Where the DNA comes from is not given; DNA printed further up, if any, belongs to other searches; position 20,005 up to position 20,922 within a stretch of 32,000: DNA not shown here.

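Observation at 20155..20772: Tandem heptad/hendecad repeat coiled-coil membrane protein wedged between the two permease genes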

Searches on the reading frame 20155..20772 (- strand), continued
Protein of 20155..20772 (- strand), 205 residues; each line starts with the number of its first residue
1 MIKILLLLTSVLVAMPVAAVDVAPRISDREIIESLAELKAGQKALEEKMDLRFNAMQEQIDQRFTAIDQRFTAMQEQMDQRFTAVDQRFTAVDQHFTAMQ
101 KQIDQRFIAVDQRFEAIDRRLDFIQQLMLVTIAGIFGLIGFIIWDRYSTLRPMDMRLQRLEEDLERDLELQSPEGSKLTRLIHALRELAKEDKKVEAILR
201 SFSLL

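Call 24: search_protein_families(library=pfam, proteins=[L035:6775-11268:+, L047:6501-8057:+, L069:6379-8877:+, L077:6462-11183:+, L043:6495-8687:+, L020:806-4681:+, L052:6628-7164:+, L052:7181-9382:+, L039:7187-8998:+, L074:6640-8241:+], max_evalue=0.00001)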
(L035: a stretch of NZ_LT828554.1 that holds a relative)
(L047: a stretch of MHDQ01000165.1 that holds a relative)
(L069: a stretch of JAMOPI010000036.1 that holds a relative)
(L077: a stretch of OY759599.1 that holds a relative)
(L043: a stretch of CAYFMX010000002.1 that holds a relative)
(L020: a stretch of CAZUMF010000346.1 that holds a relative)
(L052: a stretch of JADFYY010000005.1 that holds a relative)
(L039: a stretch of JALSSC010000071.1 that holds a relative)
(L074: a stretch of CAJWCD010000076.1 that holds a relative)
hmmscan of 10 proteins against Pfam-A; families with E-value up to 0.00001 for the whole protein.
L035:6775-11268:+ (1497 aa): 7 families
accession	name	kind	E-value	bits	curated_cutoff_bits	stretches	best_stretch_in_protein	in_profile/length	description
PF00072.30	Response_reg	-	7.7e-43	145.6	30.2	2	1238-1352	1-110/111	Response regulator receiver domain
PF03924.19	CHASE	-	3.4e-37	128.5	25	1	359-539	2-185/189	CHASE domain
PF02518.31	HATPase_c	-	2.2e-27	96.1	26.4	1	984-1057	38-109/111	Histidine kinase-, DNA gyrase B-, and HSP90-like ATPase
PF00512.31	HisKA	-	7.3e-24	84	26.9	1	777-842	1-66/66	His Kinase A (phospho-acceptor) domain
PF01627.28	Hpt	-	1.4e-15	57.7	24.6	1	1412-1491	2-81/84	Hpt domain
PF13426.13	PAS_9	-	4e-13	50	27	1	644-741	1-102/103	PAS domain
PF13188.13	PAS_8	-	7e-06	26.2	21.8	0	636-692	3-55/65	PAS domain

L047:6501-8057:+ (518 aa): 4 families
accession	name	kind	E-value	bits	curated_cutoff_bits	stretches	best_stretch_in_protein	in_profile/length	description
PF00117.34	GATase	-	5.9e-48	163.5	22.8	1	12-194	1-189/190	Glutamine amidotransferase class-I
PF00958.27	GMP_synt_C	-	6.6e-46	154.7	27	1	426-517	1-92/92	GMP synthase C terminal domain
PF02540.23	NAD_synthase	-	5.9e-10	39.1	21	0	211-248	8-45/242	NAD synthase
PF07722.19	Peptidase_C26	-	1.6e-08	35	20.5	1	76-177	101-219/219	Peptidase C26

L069:6379-8877:+ (832 aa): 3 families
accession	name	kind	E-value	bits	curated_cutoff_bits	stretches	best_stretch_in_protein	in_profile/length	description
PF19864.5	Radical_SAM_N2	-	2.3e-55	186.7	29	1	51-202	1-151/151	Radical SAM proteins, N-terminal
PF10105.14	DUF2344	-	6.9e-41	140.5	23.8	1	628-798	1-169/176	Uncharacterized protein conserved in bacteria (DUF2344)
PF04055.27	Radical_SAM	-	1e-21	78.3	29.5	1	259-424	1-166/166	Radical SAM superfamily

L077:6462-11183:+ (1573 aa): 3 families
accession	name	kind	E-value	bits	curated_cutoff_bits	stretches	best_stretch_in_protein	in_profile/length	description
PF02369.22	Big_1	-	9e-101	330.7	34.9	8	1075-1161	3-93/93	Bacterial Ig-like domain (group 1)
PF09134.16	Invasin_D3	-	9.5e-98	321.5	33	6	581-671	3-95/98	Invasin, domain 3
PF18565.7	Glyco_hydro2_C5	-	8e-21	74.3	32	0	882-933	1-52/103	Glycoside hydrolase family 2 C-terminal domain 5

L043:6495-8687:+ (730 aa): 18 families
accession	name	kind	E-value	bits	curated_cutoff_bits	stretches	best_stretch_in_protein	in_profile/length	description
PF13374.12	TPR_10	-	3e-63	208.6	27.5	6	24-59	4-39/42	Tetratricopeptide repeat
PF13424.12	TPR_12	-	4e-57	190.8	30.1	4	189-263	2-76/77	Tetratricopeptide repeat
PF24885.1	TPR_NPHP3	-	8.4e-50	169.8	100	4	87-181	122-216/239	Nephrocystin-3 TPR domain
PF00515.34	TPR_1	-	4.5e-31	105.8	27.8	0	191-222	2-33/34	Tetratricopeptide repeat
PF13176.12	TPR_7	-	1.5e-28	96.8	27.9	0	193-222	2-31/36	Tetratricopeptide repeat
PF07719.23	TPR_2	-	5.9e-26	88.8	27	0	234-262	3-31/34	Tetratricopeptide repeat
PF13181.12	TPR_8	-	5.3e-25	85.8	25.7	0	107-138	2-33/34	Tetratricopeptide repeat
PF13304.12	AAA_21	-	7.4e-25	89.1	27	1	331-630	1-304/304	AAA domain, putative AbiEii toxin, Type IV TA system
PF13175.12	AAA_15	-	2.1e-18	67.5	32.1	2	517-628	264-373/374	AAA ATPase domain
PF13476.12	AAA_23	-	6.7e-17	63.2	27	1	311-528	1-200/201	AAA domain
PF17874.7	TPR_MalT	-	2.4e-13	50.5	45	1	28-182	46-195/336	MalT-like TPR region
PF13428.12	TPR_14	-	3.2e-13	49.4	23.5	0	27-51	6-30/44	Tetratricopeptide repeat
PF02463.25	SMC_N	-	1e-12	48.4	40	1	309-631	2-204/220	RecF/RecN/SMC N terminal domain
PF13432.12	TPR_16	-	1.9e-11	44.6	32.7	0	73-136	6-61/65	Tetratricopeptide repeat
PF14559.12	TPR_19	-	2.4e-11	44.2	25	0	77-137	4-56/68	Tetratricopeptide repeat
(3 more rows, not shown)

L020:806-4681:+ (1291 aa): 14 families
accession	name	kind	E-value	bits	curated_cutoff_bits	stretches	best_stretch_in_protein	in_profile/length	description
PF01344.31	Kelch_1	-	5.7e-48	160.5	20.1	3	68-114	1-46/46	Kelch motif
PF13964.12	Kelch_6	-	2.9e-43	144.9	25.3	2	171-214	7-50/50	Kelch motif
PF25210.1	Kelch_FKB95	-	3.8e-32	112.4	70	2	111-277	27-185/268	FKB95, Kelch-repeats domain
PF24681.1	Kelch_KLHDC2_KLHL20_DRC7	-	3.5e-30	105.4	50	2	67-207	49-194/221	KLHDC2/KLHL20/DRC7 Kelch-repeats domain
PF13418.12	Kelch_4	-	2.4e-29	101.4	21.6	2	77-115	11-49/49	Galactose oxidase, central domain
PF07646.21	Kelch_2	-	3.7e-28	96.4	21.3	1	68-114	1-48/48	Kelch motif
PF13415.12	Kelch_3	-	1.1e-27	96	22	1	79-118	2-41/48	Galactose oxidase, central domain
PF24981.1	Beta-prop_ATRN-LZTR1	-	2e-25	90.1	50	2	129-337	1-225/289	Attractin/LZTR1 beta-propeller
PF24996.1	NANM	-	5.3e-18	65.4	45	1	69-136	54-126/350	N-acetylneuraminate epimerase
PF23727.1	Beta-prop_FAM234A_B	-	4e-11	42.5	26.4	0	621-702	60-147/467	FAM234A/B beta-propeller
PF13360.13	PQQ_2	-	1.7e-10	41.4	27.6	1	469-674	2-195/233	Outer membrane protein assembly factor BamB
PF19755.4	DUF6242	-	2.6e-08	34.5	29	0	149-234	123-208/217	Domain of unknown function (DUF6242)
PF18911.6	PKD_4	-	2.6e-08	34.2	27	1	754-815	16-76/85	PKD domain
PF00801.26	PKD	-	1.2e-07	32.1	23.5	1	743-805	2-63/80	PKD domain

L052:6628-7164:+ (178 aa): 1 family
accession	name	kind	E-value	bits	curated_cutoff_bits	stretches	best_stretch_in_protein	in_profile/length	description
PF01584.24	CheW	-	2.4e-18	66.5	23.5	1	43-168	3-134/138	CheW-like domain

L052:7181-9382:+ (733 aa): 3 families
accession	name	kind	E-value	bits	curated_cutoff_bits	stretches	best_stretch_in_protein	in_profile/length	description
PF08376.15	NIT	-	1.3e-41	144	24.9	1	62-301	2-239/239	Nitrate and nitrite sensing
PF00015.26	MCPsignal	-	2.2e-35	122.5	34.6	1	517-700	3-172/172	Methyl-accepting chemotaxis protein (MCP) signalling domain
PF00672.30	HAMP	-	1.1e-20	74.1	25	2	336-387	2-53/53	HAMP domain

L039:7187-8998:+ (603 aa): 0 families

L074:6640-8241:+ (533 aa): 1 family
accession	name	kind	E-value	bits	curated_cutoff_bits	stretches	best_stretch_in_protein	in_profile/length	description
PF13205.12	Big_5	-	1.2e-07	32.8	23.6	1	39-145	5-104/105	Bacterial Ig-like domain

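Call 35: search_solved_structures(query=A1, max_evalue=1, show_alignments=2)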
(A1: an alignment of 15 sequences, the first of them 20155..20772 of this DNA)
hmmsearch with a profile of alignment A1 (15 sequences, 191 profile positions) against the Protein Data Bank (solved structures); distinct sequences matched with E-value up to 1: 194 (the best 60 are shown).
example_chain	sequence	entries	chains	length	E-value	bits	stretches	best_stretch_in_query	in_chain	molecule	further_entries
7zr2_A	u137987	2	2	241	0.01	18.8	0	40-110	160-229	Spike protein S2',Chimeric protein mimic of SARS-CoV-2 Spike HR1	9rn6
7l0l_B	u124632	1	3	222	0.018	18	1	64-114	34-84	Hemagglutinin HA2 chain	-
3ku3_B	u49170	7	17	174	0.019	17.9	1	64-114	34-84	Hemagglutinin HA2 chain | Hemagglutinin HA2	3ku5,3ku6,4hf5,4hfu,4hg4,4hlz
3qqb_B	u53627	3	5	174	0.019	17.9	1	64-114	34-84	Hemagglutinin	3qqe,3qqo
6ml8_B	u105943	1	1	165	0.023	17.6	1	62-112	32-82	Hemagglutinin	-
9tlt_A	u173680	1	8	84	0.024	17.6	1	35-117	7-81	Sc-apCC-2-KLHL20-4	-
7a9d_B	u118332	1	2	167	0.026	17.5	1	68-154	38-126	Hemagglutinin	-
9tls_A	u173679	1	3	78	0.03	17.3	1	62-111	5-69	Sc-apCC-2-KLHL20-3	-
1jsd_B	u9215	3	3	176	0.03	17.3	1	69-158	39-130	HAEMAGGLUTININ (HA2 CHAIN)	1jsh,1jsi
7jpd_a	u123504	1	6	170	0.031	17.3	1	63-112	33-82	Hemagglutinin HA2 chain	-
1ruz_I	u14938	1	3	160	0.031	17.2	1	63-112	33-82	hemagglutinin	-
3hto_B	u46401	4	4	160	0.033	17.1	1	63-112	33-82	Hemagglutinin HA2 chain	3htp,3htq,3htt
9dbx_B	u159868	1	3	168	0.034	17.1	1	63-112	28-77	Hemagglutinin HA2 chain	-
9cu7_B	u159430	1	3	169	0.034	17.1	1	63-112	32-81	Hemagglutinin HA2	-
5ugy_B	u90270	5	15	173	0.036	17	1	63-112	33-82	Hemagglutinin HA2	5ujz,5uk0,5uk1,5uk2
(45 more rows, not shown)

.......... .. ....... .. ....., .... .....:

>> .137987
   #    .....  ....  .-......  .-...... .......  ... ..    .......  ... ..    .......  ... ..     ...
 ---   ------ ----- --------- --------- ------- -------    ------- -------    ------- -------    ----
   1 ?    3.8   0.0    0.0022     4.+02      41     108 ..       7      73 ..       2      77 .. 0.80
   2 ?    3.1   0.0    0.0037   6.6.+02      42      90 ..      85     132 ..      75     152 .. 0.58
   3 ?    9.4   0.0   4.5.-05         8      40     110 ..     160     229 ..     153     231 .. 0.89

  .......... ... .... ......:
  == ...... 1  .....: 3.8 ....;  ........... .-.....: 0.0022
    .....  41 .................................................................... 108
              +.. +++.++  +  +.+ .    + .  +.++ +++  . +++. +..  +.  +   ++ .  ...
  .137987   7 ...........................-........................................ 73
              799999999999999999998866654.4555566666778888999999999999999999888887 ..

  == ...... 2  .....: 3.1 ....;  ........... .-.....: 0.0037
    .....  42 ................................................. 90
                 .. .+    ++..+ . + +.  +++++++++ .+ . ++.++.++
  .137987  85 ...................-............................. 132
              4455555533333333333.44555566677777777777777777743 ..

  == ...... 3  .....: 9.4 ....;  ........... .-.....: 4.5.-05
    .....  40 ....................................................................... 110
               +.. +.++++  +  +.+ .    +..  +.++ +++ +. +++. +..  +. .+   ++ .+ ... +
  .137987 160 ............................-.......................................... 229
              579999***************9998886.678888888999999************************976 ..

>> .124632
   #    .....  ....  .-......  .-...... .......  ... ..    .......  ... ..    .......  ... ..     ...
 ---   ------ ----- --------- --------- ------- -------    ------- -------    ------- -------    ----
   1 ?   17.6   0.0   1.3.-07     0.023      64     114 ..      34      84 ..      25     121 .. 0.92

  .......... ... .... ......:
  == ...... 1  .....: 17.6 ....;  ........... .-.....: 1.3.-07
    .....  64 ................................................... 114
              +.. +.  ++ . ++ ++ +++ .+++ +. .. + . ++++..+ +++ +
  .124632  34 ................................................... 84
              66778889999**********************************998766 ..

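Call 45: predict_structure(alignment_id=A1)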
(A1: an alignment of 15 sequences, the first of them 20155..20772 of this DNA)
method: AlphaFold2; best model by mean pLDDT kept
length: 205 residues; sequences in the alignment: 15
mean_pLDDT: 80.7   pTM: 0.30
mean pLDDT of the five models: 80.7, 79.5, 77.3, 75.7, 75.4
residues with pLDDT >= 90: 100; 70-90: 53; 50-70: 45; < 50: 7
segments of 3 or more residues with pLDDT < 50: 21-23
pLDDT, mean of each block of 10 residues (from residue 1): 74 59 62 87 93 93 94 95 93 93 93 92 94 93 79 72 66 52 69 72 58
secondary structure, 60 per line:
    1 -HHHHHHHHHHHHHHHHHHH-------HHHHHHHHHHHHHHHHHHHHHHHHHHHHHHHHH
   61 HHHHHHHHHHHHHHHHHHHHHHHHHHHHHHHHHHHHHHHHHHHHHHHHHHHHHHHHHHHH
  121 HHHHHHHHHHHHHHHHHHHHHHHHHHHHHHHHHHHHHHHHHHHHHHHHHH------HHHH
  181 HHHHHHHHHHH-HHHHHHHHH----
elements in order: H2-20 H28-170 H177-191 H193-201
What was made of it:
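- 20341..20394 (-): Transmembrane helix, residues 127-144 (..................), with the small-residue motif AGxxGxxG. The segment lies inside the continuous helix 28-170 of the model (call 45).
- On MacA/HlyD-type periplasmic adaptor: AF2 gives a single straight helix 28-170 rather than a hairpin (call 45).
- On Canonical parallel coiled coil with stutters: Only monomer prediction was available (call 45).
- Structure model: single helix 28-170 with pLDDT above 90 over 30-140 (call 45).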

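Call 47: search_protein_families(library=pfam, alignment_id=A2, max_evalue=0.001)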
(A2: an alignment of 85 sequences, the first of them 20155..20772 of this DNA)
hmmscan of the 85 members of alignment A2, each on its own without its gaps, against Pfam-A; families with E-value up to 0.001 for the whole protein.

A. member 1, window:20155-20772:- (205 aa): 1 family
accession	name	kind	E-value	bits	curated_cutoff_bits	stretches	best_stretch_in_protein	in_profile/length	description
PF17072.10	Spike_torovirin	-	0.00048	18.7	35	1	48-122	881-958/1272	Torovirinae spike glycoprotein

B. families by the number of members that match (of 85 scanned): 78 families (the first 25 are shown)
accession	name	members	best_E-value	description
PF01442.23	Apolipoprotein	18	6.6e-12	Apolipoprotein A1/A4/E domain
PF04513.17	Baculo_PEP_C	16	2.7e-06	Baculovirus polyhedron envelope protein, PEP, C terminus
PF06825.17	HSBP1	11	2.4e-07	Heat shock factor binding protein 1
PF10779.14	XhlA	9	1.1e-08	Haemolysin XhlA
PF23991.1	DUF7310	7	1.1e-05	Coiled-coil region of unknown function (DUF7310)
PF04108.17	ATG17_like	7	3.9e-05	Autophagy protein ATG17-like domain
PF07798.16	CCDC90-like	6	2.4e-06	Coiled-coil domain-containing protein 90-like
PF17072.10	Spike_torovirin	5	1.9e-09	Torovirinae spike glycoprotein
PF03938.19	OmpH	4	3.4e-06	Outer membrane protein (OmpH-like)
PF07195.17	FliD_C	4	6.9e-06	Flagellar hook-associated protein 2 C-terminus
PF02601.20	Exonuc_VII_L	4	2e-05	Exonuclease VII, large subunit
PF14712.11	Snapin_Pallidin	4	4.4e-05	Snapin/Pallidin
PF01519.22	DUF16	4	6.6e-05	Protein of unknown function DUF16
PF14362.11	DUF4407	3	3.8e-09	Domain of unknown function (DUF4407)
PF07464.16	ApoLp-III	3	4e-05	Apolipophorin-III precursor (apoLp-III)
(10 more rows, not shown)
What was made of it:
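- Closest known: Tail-anchored coiled-coil membrane proteins: XhlA. Same: A minority of family members give sub-threshold XhlA (9/85) or CCDC90-like (6/85) hits (call 47).
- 18 of 85 family representatives give sub-threshold Pfam Apolipoprotein hits (call 47). The Apolipoprotein hits are scattered, and a minority of members also match other coiled-coil families such as XhlA, HSBP1 and CCDC90 (call 47).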

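Call 62: search_dna_similar(query=P0092, collection=plasmids, mode=protein, max_evalue=0.001, max_rows=15)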
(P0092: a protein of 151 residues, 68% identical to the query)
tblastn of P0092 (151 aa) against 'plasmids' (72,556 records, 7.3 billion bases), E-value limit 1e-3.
No match.

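Call 63: search_dna_similar(query=P0092, collection=phages, mode=protein, max_evalue=0.001, max_rows=15)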
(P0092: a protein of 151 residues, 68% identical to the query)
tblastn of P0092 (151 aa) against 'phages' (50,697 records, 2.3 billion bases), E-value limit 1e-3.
No match.
